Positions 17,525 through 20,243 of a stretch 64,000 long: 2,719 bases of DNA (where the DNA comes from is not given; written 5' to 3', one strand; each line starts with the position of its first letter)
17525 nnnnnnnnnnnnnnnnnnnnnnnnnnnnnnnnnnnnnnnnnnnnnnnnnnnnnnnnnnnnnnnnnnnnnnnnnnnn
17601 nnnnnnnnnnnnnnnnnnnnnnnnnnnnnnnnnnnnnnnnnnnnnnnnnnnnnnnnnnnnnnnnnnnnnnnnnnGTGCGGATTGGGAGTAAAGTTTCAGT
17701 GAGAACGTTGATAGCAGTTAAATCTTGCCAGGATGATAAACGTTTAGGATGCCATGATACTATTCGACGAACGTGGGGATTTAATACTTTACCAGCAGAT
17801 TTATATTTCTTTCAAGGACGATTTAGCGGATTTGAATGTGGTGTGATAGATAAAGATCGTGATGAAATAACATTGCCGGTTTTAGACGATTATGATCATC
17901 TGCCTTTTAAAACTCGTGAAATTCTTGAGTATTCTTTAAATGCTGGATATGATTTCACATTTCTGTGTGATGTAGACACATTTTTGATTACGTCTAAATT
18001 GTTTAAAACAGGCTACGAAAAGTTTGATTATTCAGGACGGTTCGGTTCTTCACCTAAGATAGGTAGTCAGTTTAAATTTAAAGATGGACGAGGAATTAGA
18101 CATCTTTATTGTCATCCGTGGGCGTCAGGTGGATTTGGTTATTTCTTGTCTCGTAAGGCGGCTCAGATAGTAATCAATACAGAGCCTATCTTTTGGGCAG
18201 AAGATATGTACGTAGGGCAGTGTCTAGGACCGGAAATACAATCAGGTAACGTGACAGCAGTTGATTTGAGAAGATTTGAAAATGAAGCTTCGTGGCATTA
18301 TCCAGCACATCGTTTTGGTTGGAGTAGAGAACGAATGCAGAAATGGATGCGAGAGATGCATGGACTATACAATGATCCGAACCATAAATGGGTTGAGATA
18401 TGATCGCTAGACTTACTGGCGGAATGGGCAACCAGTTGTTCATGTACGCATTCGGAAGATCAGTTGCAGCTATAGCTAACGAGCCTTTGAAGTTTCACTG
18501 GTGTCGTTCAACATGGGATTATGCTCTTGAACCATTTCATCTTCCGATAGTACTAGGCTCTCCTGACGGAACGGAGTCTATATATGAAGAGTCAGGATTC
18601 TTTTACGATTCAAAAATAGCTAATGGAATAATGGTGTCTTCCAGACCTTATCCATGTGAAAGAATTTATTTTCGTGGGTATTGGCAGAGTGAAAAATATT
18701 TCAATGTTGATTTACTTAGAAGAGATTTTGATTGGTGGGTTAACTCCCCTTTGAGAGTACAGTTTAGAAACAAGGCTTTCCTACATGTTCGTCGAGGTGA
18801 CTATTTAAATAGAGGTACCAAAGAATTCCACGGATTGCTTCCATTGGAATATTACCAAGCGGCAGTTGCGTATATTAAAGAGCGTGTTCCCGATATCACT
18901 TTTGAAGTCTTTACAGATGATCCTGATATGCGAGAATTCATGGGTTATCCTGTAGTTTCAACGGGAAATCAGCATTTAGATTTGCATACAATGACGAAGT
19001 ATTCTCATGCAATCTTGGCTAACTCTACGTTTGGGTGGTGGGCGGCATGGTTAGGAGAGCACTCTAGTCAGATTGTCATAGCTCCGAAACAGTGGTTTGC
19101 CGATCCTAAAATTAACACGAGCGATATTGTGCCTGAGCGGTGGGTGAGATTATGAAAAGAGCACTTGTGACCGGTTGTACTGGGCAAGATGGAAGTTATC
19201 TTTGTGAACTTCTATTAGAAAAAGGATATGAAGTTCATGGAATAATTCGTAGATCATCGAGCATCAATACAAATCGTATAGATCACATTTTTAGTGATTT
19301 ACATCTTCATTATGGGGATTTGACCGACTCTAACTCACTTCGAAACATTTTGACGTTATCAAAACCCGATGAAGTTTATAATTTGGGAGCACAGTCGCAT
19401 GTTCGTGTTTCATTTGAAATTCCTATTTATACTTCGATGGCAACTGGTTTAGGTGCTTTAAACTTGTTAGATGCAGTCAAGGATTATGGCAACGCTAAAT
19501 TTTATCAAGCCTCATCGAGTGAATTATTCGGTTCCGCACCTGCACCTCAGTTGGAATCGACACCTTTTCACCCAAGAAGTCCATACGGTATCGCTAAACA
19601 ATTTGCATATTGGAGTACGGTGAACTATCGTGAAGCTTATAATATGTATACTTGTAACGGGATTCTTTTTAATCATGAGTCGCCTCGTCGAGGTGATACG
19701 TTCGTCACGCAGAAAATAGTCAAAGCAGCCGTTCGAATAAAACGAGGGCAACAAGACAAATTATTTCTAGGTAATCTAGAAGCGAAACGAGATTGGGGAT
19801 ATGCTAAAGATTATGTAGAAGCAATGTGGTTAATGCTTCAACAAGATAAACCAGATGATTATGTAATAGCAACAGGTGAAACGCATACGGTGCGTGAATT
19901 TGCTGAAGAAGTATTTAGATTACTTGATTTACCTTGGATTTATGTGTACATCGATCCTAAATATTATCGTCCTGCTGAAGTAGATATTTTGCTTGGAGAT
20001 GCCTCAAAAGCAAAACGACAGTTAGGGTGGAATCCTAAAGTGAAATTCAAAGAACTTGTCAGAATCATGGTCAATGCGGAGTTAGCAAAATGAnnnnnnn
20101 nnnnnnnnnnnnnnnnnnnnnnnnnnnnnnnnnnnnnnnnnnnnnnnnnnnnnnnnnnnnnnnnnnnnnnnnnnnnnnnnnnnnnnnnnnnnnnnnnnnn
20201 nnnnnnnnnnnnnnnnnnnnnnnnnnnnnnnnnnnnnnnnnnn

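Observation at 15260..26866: Phage-borne 11.6 kb glycan-biosynthesis island with seven glycosyltransferases and a complete GDP-6-deoxyhexose pathway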

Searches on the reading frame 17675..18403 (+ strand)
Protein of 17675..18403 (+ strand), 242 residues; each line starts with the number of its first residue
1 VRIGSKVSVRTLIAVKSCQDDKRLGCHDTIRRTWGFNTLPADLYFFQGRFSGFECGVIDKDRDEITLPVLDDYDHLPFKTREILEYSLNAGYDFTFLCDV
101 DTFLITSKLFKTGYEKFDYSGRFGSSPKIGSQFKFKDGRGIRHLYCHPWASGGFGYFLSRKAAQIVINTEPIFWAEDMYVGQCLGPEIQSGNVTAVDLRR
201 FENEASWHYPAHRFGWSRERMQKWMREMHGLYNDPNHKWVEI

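Call 3: search_protein_families(library=pfam, proteins=[window:17675-18403:+], max_evalue=0.01)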
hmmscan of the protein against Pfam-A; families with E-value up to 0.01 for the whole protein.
window:17675-18403:+ (242 aa): 1 family
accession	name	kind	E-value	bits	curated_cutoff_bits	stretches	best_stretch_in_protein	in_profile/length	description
PF01762.27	Galactosyl_T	-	2.3e-05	24.7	23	1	62-184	49-184/195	Galactosyltransferase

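Call 65: find_homologous_proteins(query=window:17675-18403:+, max_evalue=0.00001)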
Query window:17675-18403:+ (242 aa): 113 proteins with E <= 0.00001 among 200 candidates.
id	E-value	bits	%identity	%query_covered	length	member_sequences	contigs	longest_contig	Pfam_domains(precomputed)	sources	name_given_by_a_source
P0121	9.2e-149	512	90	97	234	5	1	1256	-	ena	-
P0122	1.2e-108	380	71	92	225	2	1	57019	PF01762.28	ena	-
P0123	1.6e-107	377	72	93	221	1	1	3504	PF01762.28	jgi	jgi:hypothetical protein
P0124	1.1e-100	354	68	94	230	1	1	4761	-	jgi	jgi:hypothetical protein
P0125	1.4e-93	331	65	95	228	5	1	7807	PF01762.28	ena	-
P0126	1.9e-93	331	68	91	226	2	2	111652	PF01762.28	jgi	jgi:hypothetical protein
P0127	3.8e-93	330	64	93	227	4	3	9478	PF01762.28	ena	-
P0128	1.3e-91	325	64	92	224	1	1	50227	PF01762.28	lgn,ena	-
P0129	3.9e-89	317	64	92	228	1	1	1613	-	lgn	-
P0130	1.3e-88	315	64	91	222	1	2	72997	-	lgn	-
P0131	5.4e-88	313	62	91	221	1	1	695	PF01762.28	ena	-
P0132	8.9e-88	312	63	91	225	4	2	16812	PF01762.28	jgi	jgi:hypothetical protein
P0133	1.3e-86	308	63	92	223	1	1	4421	PF01762.28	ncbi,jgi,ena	-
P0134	1.2e-85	305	62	91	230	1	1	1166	PF01762.28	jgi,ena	-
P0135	7.9e-85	302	56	98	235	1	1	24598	PF01762.28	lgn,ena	-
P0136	1.1e-84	302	59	92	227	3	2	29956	PF01762.28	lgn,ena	-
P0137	4.2e-82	293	60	91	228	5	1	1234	PF01762.28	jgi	jgi:hypothetical protein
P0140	6.2e-77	277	53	95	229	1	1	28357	PF01762.28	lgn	-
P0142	4.3e-74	267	56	91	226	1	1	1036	PF01762.28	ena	-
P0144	3.7e-68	248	53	90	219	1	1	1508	PF01762.28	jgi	jgi:hypothetical protein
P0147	6.0e-66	241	51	90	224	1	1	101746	PF01762.28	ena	-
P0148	2.9e-65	238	54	88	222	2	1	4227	PF01762.28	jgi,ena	jgi:hypothetical protein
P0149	5.7e-65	237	51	93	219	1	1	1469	PF01762.28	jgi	jgi:hypothetical protein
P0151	2.7e-64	235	50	93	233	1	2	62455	PF01762.28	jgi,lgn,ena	jgi:hypothetical protein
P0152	5.0e-64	234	55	82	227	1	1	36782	PF01762.28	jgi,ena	-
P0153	1.4e-63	233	50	93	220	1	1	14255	PF01762.28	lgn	-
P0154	5.0e-63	231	51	91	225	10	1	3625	PF01762.28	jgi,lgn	jgi:hypothetical protein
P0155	6.8e-63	231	51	93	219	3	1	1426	PF01762.28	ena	-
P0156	2.5e-62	229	52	91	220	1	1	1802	PF01762.28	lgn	-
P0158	2.1e-61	226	53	82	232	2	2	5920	PF01762.28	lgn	-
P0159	3.1e-60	222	49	93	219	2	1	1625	PF01762.28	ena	-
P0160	7.5e-60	221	49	91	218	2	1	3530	PF01762.28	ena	-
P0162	1.1e-59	220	48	92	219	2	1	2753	PF01762.28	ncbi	-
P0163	6.8e-59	217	48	93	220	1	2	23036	PF01762.28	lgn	-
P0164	1.5e-58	216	49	89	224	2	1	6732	PF01762.28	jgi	-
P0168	7.7e-57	211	47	91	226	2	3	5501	PF01762.28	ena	-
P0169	3.3e-55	205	44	92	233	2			PF01762.28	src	-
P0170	5.0e-55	205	46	92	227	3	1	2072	PF01762.28,PF02434.23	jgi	-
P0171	3.7e-53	199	48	88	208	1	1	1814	PF01762.28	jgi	jgi:hypothetical protein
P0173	9.6e-51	191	47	84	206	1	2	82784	PF01762.28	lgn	-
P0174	2.8e-48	183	44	92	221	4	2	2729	PF01762.28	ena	-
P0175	1.1e-47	181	44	91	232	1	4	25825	PF01762.28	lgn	-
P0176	1.5e-47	180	45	91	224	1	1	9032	PF01762.28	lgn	-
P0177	2.1e-47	180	42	91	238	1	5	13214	PF01762.28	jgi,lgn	jgi:hypothetical protein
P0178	4.2e-47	179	43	92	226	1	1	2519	PF01762.28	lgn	-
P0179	4.4e-47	179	48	83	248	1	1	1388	PF01762.28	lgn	-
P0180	4.9e-47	179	44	90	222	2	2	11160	PF01762.28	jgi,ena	jgi:hypothetical protein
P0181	9.1e-47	178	42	91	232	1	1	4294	PF01762.28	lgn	-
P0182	8.1e-46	175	42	90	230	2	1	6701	PF01762.28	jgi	jgi:hypothetical protein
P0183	1.8e-45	173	40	92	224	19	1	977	PF01762.28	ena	-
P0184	4.4e-45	172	42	90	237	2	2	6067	PF01762.28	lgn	-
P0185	2.9e-44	169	41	91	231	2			PF01762.28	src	-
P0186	3.1e-44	169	41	90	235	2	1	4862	PF01762.28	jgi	jgi:hypothetical protein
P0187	5.5e-44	169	41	91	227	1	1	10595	PF01762.28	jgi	jgi:galactosyltransferase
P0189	4.3e-43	166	43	91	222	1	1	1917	PF01762.28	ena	-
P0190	1.2e-42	164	43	83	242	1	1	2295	PF01762.28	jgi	jgi:hypothetical protein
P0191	1.6e-42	164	40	90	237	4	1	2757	PF01762.28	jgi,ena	-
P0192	1.7e-42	164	41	90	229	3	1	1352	PF01762.28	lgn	-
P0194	4.4e-42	162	42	90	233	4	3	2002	PF01762.28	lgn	-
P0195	5.1e-42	162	41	92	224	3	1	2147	PF01762.28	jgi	-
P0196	8.3e-42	161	41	90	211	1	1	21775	PF01762.28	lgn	-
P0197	8.9e-42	161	41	90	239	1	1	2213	PF01762.28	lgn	-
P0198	9.5e-42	161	40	90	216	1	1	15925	PF01762.28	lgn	-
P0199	1.1e-41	161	42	83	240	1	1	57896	PF01762.28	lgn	-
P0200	1.2e-41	161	41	90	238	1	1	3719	PF01762.28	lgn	-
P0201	1.4e-41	161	41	91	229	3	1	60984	PF01762.28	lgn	-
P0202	1.7e-41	160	41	93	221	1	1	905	PF01762.28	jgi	jgi:hypothetical protein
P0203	4.2e-41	159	40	91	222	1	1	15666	PF01762.28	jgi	jgi:hypothetical protein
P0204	6.8e-41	158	39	88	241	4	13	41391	PF01762.28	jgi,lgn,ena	-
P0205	1.0e-40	158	39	90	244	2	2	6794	PF01762.28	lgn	-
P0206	1.9e-40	157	40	91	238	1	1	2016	PF01762.28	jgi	-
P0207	3.9e-40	156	41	86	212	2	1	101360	PF01762.28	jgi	jgi:hypothetical protein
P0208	6.3e-40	155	44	80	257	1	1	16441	PF01762.28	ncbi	-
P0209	1.2e-39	154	44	82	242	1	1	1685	PF01762.28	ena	-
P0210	3.1e-39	153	42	91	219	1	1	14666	PF01762.28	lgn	-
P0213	2.3e-38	150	41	83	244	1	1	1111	PF01762.28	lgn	-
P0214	3.7e-38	149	38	91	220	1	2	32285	PF01762.28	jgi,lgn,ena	jgi:hypothetical protein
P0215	4.8e-38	149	36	90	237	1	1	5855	PF01762.28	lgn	-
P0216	8.9e-38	148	39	90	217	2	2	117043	PF01762.28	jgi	jgi:hypothetical protein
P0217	1.9e-37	147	42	77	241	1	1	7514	PF01762.28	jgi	jgi:Galactosyltransferase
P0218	5.5e-37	146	41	81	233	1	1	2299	PF01762.28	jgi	jgi:Galactosyltransferase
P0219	1.1e-36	145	41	78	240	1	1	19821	PF01762.28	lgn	-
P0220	1.6e-36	144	39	91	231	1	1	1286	PF01762.28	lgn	-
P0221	2.6e-36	143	47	71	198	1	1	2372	PF01762.28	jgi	-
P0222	3.0e-36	143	47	61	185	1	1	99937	PF01762.28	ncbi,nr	ncbi:Galactosyltransferase [uncultured archaeon]|nr:Galactosyltransferase [uncultured archaeon]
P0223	9.9e-36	141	39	83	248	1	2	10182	PF01762.28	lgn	-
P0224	1.1e-35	141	38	90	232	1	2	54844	PF01762.28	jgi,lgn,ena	jgi:hypothetical protein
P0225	1.2e-34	138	45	69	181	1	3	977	PF01762.28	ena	-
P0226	1.4e-34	138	38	88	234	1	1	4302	PF01762.28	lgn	-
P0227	2.9e-34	137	40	69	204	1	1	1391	PF01762.28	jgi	jgi:hypothetical protein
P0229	2.5e-32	130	39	79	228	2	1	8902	PF01762.28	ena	-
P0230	1.1e-31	128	35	84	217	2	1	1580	PF01762.28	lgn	-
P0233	1.3e-11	62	34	79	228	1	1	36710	PF01762.28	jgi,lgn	jgi:hypothetical protein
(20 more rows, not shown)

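Call 69: search_dna_similar(query=window:17675-18403:+, collection=phages, mode=protein, max_rows=15, max_evalue=0.001)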
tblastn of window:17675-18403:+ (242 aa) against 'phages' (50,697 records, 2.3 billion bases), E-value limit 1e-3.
No match.

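Call 82: search_protein_families(library=phrogs, proteins=[window:17675-18403:+], max_evalue=0.001)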
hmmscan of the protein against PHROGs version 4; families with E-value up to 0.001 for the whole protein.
window:17675-18403:+ (242 aa): 0 families

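Call 87: predict_structure(alignment_id=A4)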
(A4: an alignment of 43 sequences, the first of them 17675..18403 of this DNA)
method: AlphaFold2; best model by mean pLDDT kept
length: 242 residues; sequences in the alignment: 43
mean_pLDDT: 93.8   pTM: 0.91
mean pLDDT of the five models: 93.8, 93.8, 93.6, 93.4, 92.9
residues with pLDDT >= 90: 210; 70-90: 19; 50-70: 13; < 50: 0
segments of 3 or more residues with pLDDT < 50: none
pLDDT, mean of each block of 10 residues (from residue 1): 84 97 97 95 95 61 89 96 98 98 97 98 96 97 98 98 98 96 98 97 97 96 97 86 63
secondary structure, 60 per line:
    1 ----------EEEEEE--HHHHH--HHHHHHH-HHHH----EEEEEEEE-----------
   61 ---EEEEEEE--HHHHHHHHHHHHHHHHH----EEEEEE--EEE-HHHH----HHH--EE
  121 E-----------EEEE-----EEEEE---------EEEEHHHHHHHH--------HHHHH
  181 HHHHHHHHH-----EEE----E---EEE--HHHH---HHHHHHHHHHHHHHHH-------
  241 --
elements in order: E11-16 H19-23 H26-32 H34-37 E42-49 E64-70 H73-89 E94-99 E102-104 H106-109 E119-121 E133-136 E142-146 E156-159 H160-167 H176-189 E195-197 E206-208 H211-214 H218-233

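Call 89: fold_search(model_id=the predicted structure, library=pdb)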
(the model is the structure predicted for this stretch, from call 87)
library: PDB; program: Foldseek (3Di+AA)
matches with E <= 10: 1080; with E <= 0.001: 327
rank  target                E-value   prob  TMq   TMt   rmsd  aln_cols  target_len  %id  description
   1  7jhl_B                1.8e-12  1.00  0.67  0.51   4.8       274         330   15  Structure of human beta 1,3-N-acetylglucosaminyltransferase 2 with UDP-N-acetylglucosamine (released 2020-11-18)
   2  8tic_A                2.6e-12  1.00  0.62  0.48   5.1       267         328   16  Structure of human beta 1,3-N-acetylglucosaminyltransferase 2 with compound 1 (released 2023-12-06)
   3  6wmm_B                2.8e-12  1.00  0.65  0.50   4.9       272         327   15  Human poly-N-acetyl-lactosamine synthase structure demonstrates a modular assembly of catalytic subsites for GT-A glyc (released 2020-12-02)
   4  8tic_C                3.4e-12  1.00  0.65  0.50   5.2       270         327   16  Structure of human beta 1,3-N-acetylglucosaminyltransferase 2 with compound 1 (released 2023-12-06)
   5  8tjc_A                3.6e-12  1.00  0.65  0.49   6.3       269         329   16  Structure of human beta 1,3-N-acetylglucosaminyltransferase 2 with compound 8a (released 2023-12-06)
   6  8tic_D                3.8e-12  1.00  0.65  0.51   5.0       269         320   16  Structure of human beta 1,3-N-acetylglucosaminyltransferase 2 with compound 1 (released 2023-12-06)
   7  7jhi_D                4.1e-12  1.00  0.63  0.49   6.5       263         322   16  Structure of human beta 1,3-N-acetylglucosaminyltransferase 2 iodide-derivative (released 2020-11-18)
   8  7jhk_A                5.3e-12  1.00  0.65  0.50   4.8       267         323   15  Structure of human beta 1,3-N-acetylglucosaminyltransferase 2 in unliganded form (released 2020-11-18)
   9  8sz3_A                5.6e-12  1.00  0.64  0.51   5.3       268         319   16  Structure of human beta 1,3-N-acetylglucosaminyltransferase 2 with compound 7j (released 2023-12-06)
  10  7jhk_D                6.0e-12  1.00  0.65  0.49   5.1       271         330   15  Structure of human beta 1,3-N-acetylglucosaminyltransferase 2 in unliganded form (released 2020-11-18)
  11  6wmo_B                6.0e-12  1.00  0.62  0.49   5.5       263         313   16  Human poly-N-acetyl-lactosamine synthase structure demonstrates a modular assembly of catalytic subsites for GT-A glyc (released 2020-12-02)
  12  8tjc_B                6.4e-12  1.00  0.66  0.49   4.9       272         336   15  Structure of human beta 1,3-N-acetylglucosaminyltransferase 2 with compound 8a (released 2023-12-06)
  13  6wmo_A                6.8e-12  1.00  0.64  0.49   5.1       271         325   16  Human poly-N-acetyl-lactosamine synthase structure demonstrates a modular assembly of catalytic subsites for GT-A glyc (released 2020-12-02)
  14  8tic_B                9.4e-12  1.00  0.66  0.50   4.8       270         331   16  Structure of human beta 1,3-N-acetylglucosaminyltransferase 2 with compound 1 (released 2023-12-06)
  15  6wmm_A                1.0e-11  1.00  0.65  0.50   4.8       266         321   15  Human poly-N-acetyl-lactosamine synthase structure demonstrates a modular assembly of catalytic subsites for GT-A glyc (released 2020-12-02)
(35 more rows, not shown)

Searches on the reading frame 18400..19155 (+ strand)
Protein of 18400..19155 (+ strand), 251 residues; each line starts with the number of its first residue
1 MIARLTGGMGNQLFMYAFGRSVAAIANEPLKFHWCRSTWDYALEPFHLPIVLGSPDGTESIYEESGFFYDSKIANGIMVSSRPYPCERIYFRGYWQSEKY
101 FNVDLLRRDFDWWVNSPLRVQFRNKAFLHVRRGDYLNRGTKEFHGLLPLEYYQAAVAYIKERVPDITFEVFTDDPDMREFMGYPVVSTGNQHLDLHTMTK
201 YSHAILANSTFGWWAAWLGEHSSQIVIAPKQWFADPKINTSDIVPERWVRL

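Call 3: search_protein_families(library=pfam, proteins=[window:18400-19155:+], max_evalue=0.01)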
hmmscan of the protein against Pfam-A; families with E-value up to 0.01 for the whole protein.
window:18400-19155:+ (251 aa): 1 family
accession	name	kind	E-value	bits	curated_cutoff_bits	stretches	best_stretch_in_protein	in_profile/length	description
PF01531.22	Glyco_transf_11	-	8.3e-18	65.1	23.9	1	76-249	110-295/298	Glycosyl transferase family 11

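Call 82: search_protein_families(library=phrogs, proteins=[window:18400-19155:+], max_evalue=0.001)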
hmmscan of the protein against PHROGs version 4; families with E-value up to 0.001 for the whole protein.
window:18400-19155:+ (251 aa): 1 family
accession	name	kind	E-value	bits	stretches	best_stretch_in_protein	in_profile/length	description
phrog_2644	-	moron, auxiliary metabolic gene and host takeover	2e-30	107.5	1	87-250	92-264/265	glycosyltransferase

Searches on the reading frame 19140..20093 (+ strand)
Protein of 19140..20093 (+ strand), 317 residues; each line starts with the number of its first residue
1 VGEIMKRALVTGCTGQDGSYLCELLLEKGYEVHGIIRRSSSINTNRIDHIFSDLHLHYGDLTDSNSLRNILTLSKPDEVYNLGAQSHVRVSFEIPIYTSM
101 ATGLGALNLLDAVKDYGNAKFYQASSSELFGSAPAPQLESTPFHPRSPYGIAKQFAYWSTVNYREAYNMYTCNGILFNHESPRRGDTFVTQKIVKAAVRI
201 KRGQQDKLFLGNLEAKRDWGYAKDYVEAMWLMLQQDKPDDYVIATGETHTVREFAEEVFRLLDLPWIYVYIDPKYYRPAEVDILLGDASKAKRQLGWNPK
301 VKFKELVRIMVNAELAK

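Call 3: search_protein_families(library=pfam, proteins=[window:19140-20093:+], max_evalue=0.01)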
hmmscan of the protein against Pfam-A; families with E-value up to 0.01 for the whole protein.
window:19140-20093:+ (317 aa): 6 families
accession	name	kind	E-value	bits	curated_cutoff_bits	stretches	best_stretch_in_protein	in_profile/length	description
PF16363.11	GDP_Man_Dehyd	-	1.3e-134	449.3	27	1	9-310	1-332/332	GDP-mannose 4,6 dehydratase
PF01370.27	Epimerase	-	1.2e-72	244.6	20.9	1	8-244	1-240/240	NAD dependent epimerase/dehydratase family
PF04321.23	RmlD_sub_bind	-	6.2e-06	25.9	27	1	7-153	2-129/287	RmlD substrate binding domain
PF13460.12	NAD_binding_10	-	0.00015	22.2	27.2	1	12-136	1-108/184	NAD(P)H-binding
PF02719.21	Polysacc_synt_2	-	0.00016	21.5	20.2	1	9-125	2-127/293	Polysaccharide biosynthesis protein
PF05368.20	NmrA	-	0.0027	17.8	27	1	6-72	3-68/298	NmrA-like family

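Call 9: search_protein_families(library=ncbifam, proteins=[window:19140-20093:+], max_evalue=0.001)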
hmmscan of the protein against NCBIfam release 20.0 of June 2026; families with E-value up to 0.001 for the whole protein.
window:19140-20093:+ (317 aa): 16 families
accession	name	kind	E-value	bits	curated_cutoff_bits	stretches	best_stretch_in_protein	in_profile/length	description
TIGR01472.1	gmd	equivalog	1.5e-149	497.9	415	1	6-315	1-339/342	GDP-mannose 4,6-dehydratase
TIGR04180.1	EDH_00030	hypoth_equivalog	1.4e-29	103.1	475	1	9-301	2-296/297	NAD-dependent 4,6-dehydratase LegB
TIGR01181.1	dTDP_gluc_dehyt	equivalog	4.4e-27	95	365.1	1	8-311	2-308/321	dTDP-glucose 4,6-dehydratase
TIGR01179.1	galE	equivalog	9.8e-23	80.5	262.3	1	8-309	2-317/332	UDP-glucose 4-epimerase GalE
TIGR02622.1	CDP_4_6_dhtase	equivalog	1.8e-20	73.4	278.45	1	6-120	5-122/352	CDP-glucose 4,6-dehydratase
NF007582.0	PRK10217.1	equivalog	7.6e-12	45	698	1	5-316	1-333/355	dTDP-glucose 4,6-dehydratase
NF007490.0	PRK10084.1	subfamily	1.1e-09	37.7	649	1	9-313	4-333/361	dTDP-glucose 4,6-dehydratase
NF007956.0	PRK10675.1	subfamily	1.2e-09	37.8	394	1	7-154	2-154/338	UDP-glucose 4-epimerase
NF052578.1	StrlDmthSdmBMthl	equivalog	4.8e-08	33.1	600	1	8-254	3-237/328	sterol demethylase protein SdmB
NF042422.1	oxyalk_red_OleD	equivalog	1.2e-06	28.2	580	1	7-163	2-145/329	2-alkyl-3-oxoalkanoate reductase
NF011728.1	PRK15181.1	equivalog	1.5e-06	27.5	760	1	6-233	16-249/348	Vi polysaccharide biosynthesis UDP-N-acetylglucosaminuronic acid C-4 epimerase TviC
TIGR02197.1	heptose_epim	equivalog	1.9e-06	27.3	274.6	1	9-263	2-261/316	ADP-glyceromanno-heptose 6-epimerase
TIGR03466.1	HpnA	hypoth_equivalog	2e-06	26.9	367.65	1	7-157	2-146/327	hopanoid-associated sugar epimerase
NF043036.1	ErythonDh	equivalog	2.6e-05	23.6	325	1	8-156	3-156/321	D-erythronate dehydrogenase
NF058621.1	DiazavRedAvaA7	equivalog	0.00022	21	400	1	7-134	2-120/304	3-diazoavenalumate denitrifying reductase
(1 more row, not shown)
